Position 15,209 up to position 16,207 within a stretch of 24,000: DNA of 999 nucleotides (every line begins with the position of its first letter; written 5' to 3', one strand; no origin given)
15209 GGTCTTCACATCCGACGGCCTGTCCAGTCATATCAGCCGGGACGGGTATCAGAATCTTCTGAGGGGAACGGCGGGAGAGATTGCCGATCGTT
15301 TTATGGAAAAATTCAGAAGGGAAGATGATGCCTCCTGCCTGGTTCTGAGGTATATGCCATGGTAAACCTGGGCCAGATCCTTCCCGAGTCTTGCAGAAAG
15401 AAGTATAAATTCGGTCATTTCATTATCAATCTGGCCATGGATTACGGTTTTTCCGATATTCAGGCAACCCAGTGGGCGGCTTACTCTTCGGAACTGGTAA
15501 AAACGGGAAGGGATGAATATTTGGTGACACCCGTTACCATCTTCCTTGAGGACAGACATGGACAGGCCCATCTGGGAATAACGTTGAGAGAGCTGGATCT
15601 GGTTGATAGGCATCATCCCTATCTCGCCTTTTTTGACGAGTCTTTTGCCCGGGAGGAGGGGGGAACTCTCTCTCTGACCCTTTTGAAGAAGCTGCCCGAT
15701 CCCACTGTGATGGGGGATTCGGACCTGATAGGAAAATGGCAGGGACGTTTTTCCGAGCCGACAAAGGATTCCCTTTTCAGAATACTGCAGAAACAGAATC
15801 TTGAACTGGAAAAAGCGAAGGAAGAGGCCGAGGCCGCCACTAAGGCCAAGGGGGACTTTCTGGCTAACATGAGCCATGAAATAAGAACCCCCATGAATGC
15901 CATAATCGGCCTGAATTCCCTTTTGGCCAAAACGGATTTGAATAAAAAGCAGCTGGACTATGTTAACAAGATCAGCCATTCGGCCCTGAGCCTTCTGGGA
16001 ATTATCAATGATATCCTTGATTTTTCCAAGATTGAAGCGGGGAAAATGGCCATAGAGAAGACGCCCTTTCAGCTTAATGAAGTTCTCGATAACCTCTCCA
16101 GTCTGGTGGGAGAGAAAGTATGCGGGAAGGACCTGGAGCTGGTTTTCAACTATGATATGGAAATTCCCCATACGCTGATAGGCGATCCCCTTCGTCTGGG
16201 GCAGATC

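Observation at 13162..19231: Stressosome (RsbR-S-T-X) cassette with no sigma-B arm, joined by overlapping codons to a hybrid-kinase phosphorelay and an HD-GYP regulator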

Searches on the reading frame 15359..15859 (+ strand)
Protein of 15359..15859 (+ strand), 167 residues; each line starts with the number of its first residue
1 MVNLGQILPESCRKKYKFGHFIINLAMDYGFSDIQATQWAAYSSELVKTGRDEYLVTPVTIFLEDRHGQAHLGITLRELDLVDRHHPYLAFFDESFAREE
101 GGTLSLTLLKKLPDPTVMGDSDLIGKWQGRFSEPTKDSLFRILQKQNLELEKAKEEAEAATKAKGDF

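Call 22: search_protein_families(library=pfam, proteins=[window:15359-15859:+], max_evalue=10)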
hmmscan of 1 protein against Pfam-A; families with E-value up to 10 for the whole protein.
seq(167 aa): 0 families
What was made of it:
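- On RsbU_N-coupled stressosome outputs: No Pfam hit even at E up to 10 (call 22).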

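Call 23: search_solved_structures(query=window:15359-15859:+, max_evalue=10)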
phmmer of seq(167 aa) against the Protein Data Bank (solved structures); distinct sequences matched with E-value up to 10: 3.
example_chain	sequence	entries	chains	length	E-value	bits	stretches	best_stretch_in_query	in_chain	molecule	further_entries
4ep2_A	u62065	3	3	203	0.22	14.6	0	99-130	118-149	protease, tethered dimer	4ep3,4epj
4eq0_A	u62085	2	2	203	0.48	13.5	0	85-130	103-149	protease, tethered dimer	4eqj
1hvc_A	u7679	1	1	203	1.8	11.7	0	101-130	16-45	HIV-1 PROTEASE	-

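Call 24: find_homologous_proteins(query=window:15359-15796:+, max_evalue=0.001)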
Query seq(146 aa): 11 candidates shared short words with the query, none scored E <= 0.001.
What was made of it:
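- Tried and rejected: Single-sequence searches of HK residues 1-150 found nothing informative in Pfam at E up to 10 (call 22), in PDB sequences (call 23) or in the word-indexed protein search (call 24).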

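Call 31: search_protein_representatives(protein=window:15359-15808:+)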
Query: 150 residues. Proteins with E-value up to 0.001 (for the whole library): 6; up to 1e-10: 3; up to 1e-30: 0. The best 6 are listed.
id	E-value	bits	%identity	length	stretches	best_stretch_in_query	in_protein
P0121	2.5e-27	111.9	43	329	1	1-150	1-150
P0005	4.2e-18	82.0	35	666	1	1-150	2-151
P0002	9.3e-14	67.9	33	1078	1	1-150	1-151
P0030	2.6e-04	37.2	26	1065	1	2-149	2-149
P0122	3.2e-04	37.0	29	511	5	101-144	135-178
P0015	4.4e-04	36.5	33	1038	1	22-148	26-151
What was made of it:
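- Tried and rejected: An exhaustive phmmer search gave only 6 hits (call 31).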

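Call 39: search_solved_structures(query=A1, max_evalue=10, show_alignments=3)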
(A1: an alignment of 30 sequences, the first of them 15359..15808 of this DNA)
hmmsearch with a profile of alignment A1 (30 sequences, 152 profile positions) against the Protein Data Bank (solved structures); distinct sequences matched with E-value up to 10: 5.
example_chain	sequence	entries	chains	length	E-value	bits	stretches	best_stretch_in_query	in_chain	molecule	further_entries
2jvf_A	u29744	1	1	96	0.11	15.5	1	6-35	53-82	de novo protein M7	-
2hv8_D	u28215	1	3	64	0.36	13.8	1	118-148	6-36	Rab11 family-interacting protein 3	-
4uj3_C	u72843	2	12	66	0.36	13.8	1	118-148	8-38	RAB11 FAMILY-INTERACTING PROTEIN 3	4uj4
6lk9_A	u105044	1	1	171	0.56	13.2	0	52-108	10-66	Coho salmon ferritin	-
3pcr_A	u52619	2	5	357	0.92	12.5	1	12-73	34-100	EspG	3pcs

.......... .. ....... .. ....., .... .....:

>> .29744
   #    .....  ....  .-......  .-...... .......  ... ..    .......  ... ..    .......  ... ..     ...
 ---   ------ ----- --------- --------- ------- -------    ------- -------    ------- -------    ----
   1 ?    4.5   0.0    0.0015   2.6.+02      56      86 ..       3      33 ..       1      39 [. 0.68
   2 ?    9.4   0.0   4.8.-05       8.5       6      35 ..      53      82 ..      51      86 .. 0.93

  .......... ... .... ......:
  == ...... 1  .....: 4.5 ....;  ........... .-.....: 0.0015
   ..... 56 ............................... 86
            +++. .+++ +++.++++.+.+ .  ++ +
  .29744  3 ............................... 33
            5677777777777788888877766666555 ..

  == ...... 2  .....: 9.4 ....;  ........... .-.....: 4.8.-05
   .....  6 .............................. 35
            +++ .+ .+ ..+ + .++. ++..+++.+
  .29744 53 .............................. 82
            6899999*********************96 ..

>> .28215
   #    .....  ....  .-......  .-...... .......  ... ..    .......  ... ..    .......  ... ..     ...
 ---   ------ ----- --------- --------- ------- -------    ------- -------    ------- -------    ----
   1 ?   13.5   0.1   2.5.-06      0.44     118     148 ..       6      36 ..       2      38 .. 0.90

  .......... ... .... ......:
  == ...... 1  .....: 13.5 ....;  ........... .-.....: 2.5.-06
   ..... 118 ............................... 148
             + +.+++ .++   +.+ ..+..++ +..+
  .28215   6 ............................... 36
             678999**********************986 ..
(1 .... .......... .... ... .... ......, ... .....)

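Call 40: search_protein_families(library=pfam, alignment_id=A1, max_evalue=10)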
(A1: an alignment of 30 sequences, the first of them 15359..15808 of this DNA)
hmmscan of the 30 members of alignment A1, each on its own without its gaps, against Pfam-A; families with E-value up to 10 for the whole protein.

A. member 1, window:15359-15808:+ (150 aa): 0 families

B. families by the number of members that match (of 30 scanned): 15 families
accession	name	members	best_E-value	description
PF15066.11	CAGE1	1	0.00084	Cancer-associated gene protein 1 family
PF02027.23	RolB_RolC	1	0.0053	RolB/RolC glucosidase family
PF24223.1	MrpH_C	1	0.013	Fimbrial adhesin MrpH C-terminal domain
PF24354.1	NDNF_N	1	0.024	Neuron-derived neurotrophic factor, N-terminal domain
PF15741.10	LRIF1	1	0.039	Ligand-dependent nuclear receptor-interacting factor 1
PF12043.14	DUF3527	1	0.048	Domain of unknown function (DUF3527)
PF08622.16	Svf1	1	0.058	Svf1-like N-terminal lipocalin domain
PF11547.14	E3_UbLigase_EDD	1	0.082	E3 ubiquitin ligase EDD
PF19567.5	CpsB_CapC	1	0.12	Capsular polysaccharide synthesis, CpsB/CapC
PF06135.17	IreB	1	0.12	IreB regulatory phosphoprotein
PF25559.1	DUF7931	1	0.12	Domain of unknown function (DUF7931)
PF18539.7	DUF5625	1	0.13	Domain of unknown function (DUF5625)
PF23202.1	PAH_ZNF598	1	0.13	ZNF598 PAH domain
PF01335.27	DED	1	0.15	Death effector domain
PF18780.6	HNH_repeat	1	0.2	Homing endonuclease associated repeat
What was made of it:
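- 15359..15760 (+): HK residues 1-134: RsbT-derived pseudokinase domain ('NTD'). The GHKL fold is kept, but the N-box Asn, G1 box, ATP lid and G2 box are missing. No Pfam or PDB sequence hit (calls 22, 23, 39, 40).
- Tried and rejected: A profile search of PDB sequences (call 39) and a member-wise Pfam scan (call 40) gave only noise.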

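Call 46: predict_structure(alignment_id=A1)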
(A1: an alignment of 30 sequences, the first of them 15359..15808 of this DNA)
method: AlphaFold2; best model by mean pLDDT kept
length: 150 residues; sequences in the alignment: 30
mean_pLDDT: 90.3   pTM: 0.82
mean pLDDT of the five models: 90.3, 89.2, 88.0, 87.3, 85.6
residues with pLDDT >= 90: 105; 70-90: 40; 50-70: 5; < 50: 0
segments of 3 or more residues with pLDDT < 50: none
pLDDT, mean of each block of 10 residues (from residue 1): 92 89 97 97 92 92 95 92 75 93 92 93 94 81 79
secondary structure, 60 per line:
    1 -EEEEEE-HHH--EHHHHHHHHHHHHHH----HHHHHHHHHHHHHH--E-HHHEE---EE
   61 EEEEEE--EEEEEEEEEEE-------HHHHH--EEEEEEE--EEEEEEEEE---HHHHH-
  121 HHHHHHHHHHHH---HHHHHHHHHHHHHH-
elements in order: E2-7 H15-28 H33-46 E59-66 E69-79 H87-91 E94-100 E103-111 H115-119 H121-132 H136-149
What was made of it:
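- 15359..15760 (+): AF2 pLDDT 90.3 (call 46).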

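Call 53: fold_search(model_id=the predicted structure, library=pdb)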
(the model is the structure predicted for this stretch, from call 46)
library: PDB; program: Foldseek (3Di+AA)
matches with E <= 10: 552; with E <= 0.001: 0
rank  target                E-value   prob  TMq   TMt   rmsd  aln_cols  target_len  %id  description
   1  6m37_C                5.0e-03  0.97  0.36  0.44   7.3       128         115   14  The crystal structure of B. subtilis RsbV/RsbW complex in the hexagonal crystal form (released 2020-07-15)
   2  8ih8_C                6.3e-03  1.00  0.46  0.52   4.4       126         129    7  anti-sigmaF factor and Anti-sigmaF factor antagonist complex(usfx-RsfB) (released 2024-02-28)
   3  1til_E                7.9e-03  0.99  0.40  0.42   6.0       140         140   14  Crystal Structures of the ADP and ATP bound forms of the Bacillus Anti-sigma factor SpoIIAB in complex with the Anti-a (released 2004-06-15)
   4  1tid_A                8.4e-03  1.00  0.44  0.47   6.8       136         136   13  Crystal Structures of the ADP and ATP bound forms of the Bacillus Anti-sigma factor SpoIIAB in complex with the Anti-a (released 2004-06-15)
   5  1th8_A                1.5e-02  0.98  0.40  0.43   5.6       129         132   16  Crystal Structures of the ADP and ATP bound forms of the Bacillus Anti-sigma factor SpoIIAB in complex with the Anti-a (released 2004-06-15)
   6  1l0o_A                1.6e-02  0.97  0.39  0.41   6.6       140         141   15  Crystal Structure of the Bacillus stearothermophilus Anti-Sigma Factor SpoIIAB with the Sporulation Sigma Factor Sigma (released 2002-04-03)
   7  1tid_C                1.7e-02  1.00  0.46  0.50   4.5       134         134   14  Crystal Structures of the ADP and ATP bound forms of the Bacillus Anti-sigma factor SpoIIAB in complex with the Anti-a (released 2004-06-15)
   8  2bsh_B                3.3e-02  0.57  0.23  0.29  15.3       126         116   12  Crystal structure of the type III secretion chaperone SycT from Yersinia enterocolitica (crystal form 2) (released 2005-08-15)
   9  2bsi_A                5.9e-02  0.44  0.23  0.28  12.8       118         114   14  Crystal structure of the type III secretion chaperone SycT from Yersinia enterocolitica (crystal form 1) (released 2005-09-26)
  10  5epv_C                7.0e-02  0.85  0.32  0.29   5.0       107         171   12  Histidine kinase domain from the LOV-HK blue-light receptor from Brucella abortus (released 2016-02-24)
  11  2plg_A                1.0e-01  0.54  0.23  0.23   9.4        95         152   16  Crystal structure of T110839 protein from Synechococcus elongatus (released 2007-05-01)
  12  1qtt_MODEL_1_A        1.6e-01  0.30  0.22  0.26  10.3        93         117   13  SOLUTION STRUCTURE OF THE ONCOPROTEIN P13MTCP1 (released 2001-01-19)
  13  1a1x                  1.9e-01  0.28  0.21  0.27  10.3        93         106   13  CRYSTAL STRUCTURE OF MTCP-1 INVOLVED IN T CELL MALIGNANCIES (released 1998-05-27)
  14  2plg_B                2.1e-01  0.38  0.23  0.23   9.5        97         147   16  Crystal structure of T110839 protein from Synechococcus elongatus (released 2007-05-01)
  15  3ke6_B                2.3e-01  0.90  0.43  0.21   5.4       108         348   15  The crystal structure of the RsbU and RsbW domains of Rv1364c from Mycobacterium tuberculosis (released 2010-11-10)
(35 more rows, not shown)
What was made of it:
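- On RsbU_N-coupled stressosome outputs: The model has an alpha/beta GHKL-like fold (calls 46, 53).
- On GHKL anti-sigma-factor serine kinases (RsbT/RsbW/SpoIIAB), applied to HK residues 1-134: Foldseek top 7 hits (call 53).
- Closest known: GHKL anti-sigma serine kinases RsbW / SpoIIAB / UsfX. Same: These are the best structural matches of the NTD model (probability 0.97-1.0; call 53).
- The Foldseek top hits are RsbW, UsfX and SpoIIAB (call 53).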

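Call 63: find_homologous_proteins(query=A4, max_evalue=0.001)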
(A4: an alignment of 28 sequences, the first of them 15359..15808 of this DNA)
Query A4 (28 sequences) (150 aa, profile of the alignment): 1 proteins with E <= 0.001 among 3076 candidates.
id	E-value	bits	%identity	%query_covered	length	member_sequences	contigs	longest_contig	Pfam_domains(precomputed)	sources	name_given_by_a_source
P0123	2.5e-37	146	21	97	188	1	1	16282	PF00512.32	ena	-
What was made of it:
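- Tried and rejected: The last word-indexed search, using the enlarged NTD alignment, returned a single hit (call 63) and was wasted.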

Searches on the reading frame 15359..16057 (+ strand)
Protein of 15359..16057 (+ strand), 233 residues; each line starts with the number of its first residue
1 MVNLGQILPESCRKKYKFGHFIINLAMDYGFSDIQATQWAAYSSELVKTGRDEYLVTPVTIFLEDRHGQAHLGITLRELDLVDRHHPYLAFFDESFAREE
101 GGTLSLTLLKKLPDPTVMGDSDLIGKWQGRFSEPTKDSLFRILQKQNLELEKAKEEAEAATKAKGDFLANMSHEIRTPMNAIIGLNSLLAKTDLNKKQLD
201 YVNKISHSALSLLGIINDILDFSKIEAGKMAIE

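Call 93: predict_structure(alignment_id=A6)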
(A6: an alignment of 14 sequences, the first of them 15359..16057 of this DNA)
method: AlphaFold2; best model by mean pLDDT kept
length: 233 residues; sequences in the alignment: 14
mean_pLDDT: 82.7   pTM: 0.55
mean pLDDT of the five models: 82.7, 82.1, 81.6, 79.6, 77.9
residues with pLDDT >= 90: 49; 70-90: 159; 50-70: 24; < 50: 1
segments of 3 or more residues with pLDDT < 50: none
pLDDT, mean of each block of 10 residues (from residue 1): 84 79 93 94 87 83 91 87 74 88 88 88 88 67 79 85 78 79 80 84 83 81 71 50
secondary structure, 60 per line:
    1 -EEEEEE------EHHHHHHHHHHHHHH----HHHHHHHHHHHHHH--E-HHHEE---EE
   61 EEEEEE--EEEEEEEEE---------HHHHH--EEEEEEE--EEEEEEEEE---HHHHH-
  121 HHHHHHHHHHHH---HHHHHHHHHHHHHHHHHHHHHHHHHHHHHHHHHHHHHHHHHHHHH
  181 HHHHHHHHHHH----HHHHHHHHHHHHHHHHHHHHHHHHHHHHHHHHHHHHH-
elements in order: E2-7 H15-28 H33-46 E59-66 E69-77 H87-91 E94-100 E103-111 H115-119 H121-132 H136-191 H196-232
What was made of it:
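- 15764..15931 (+): Continuous signalling helix (aa 136-191) from the PTKDSLF motif through the phospho-accepting His173 (codon 15875-15877). AF2 model of residues 1-233 has a helix at 136-191 (call 93).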
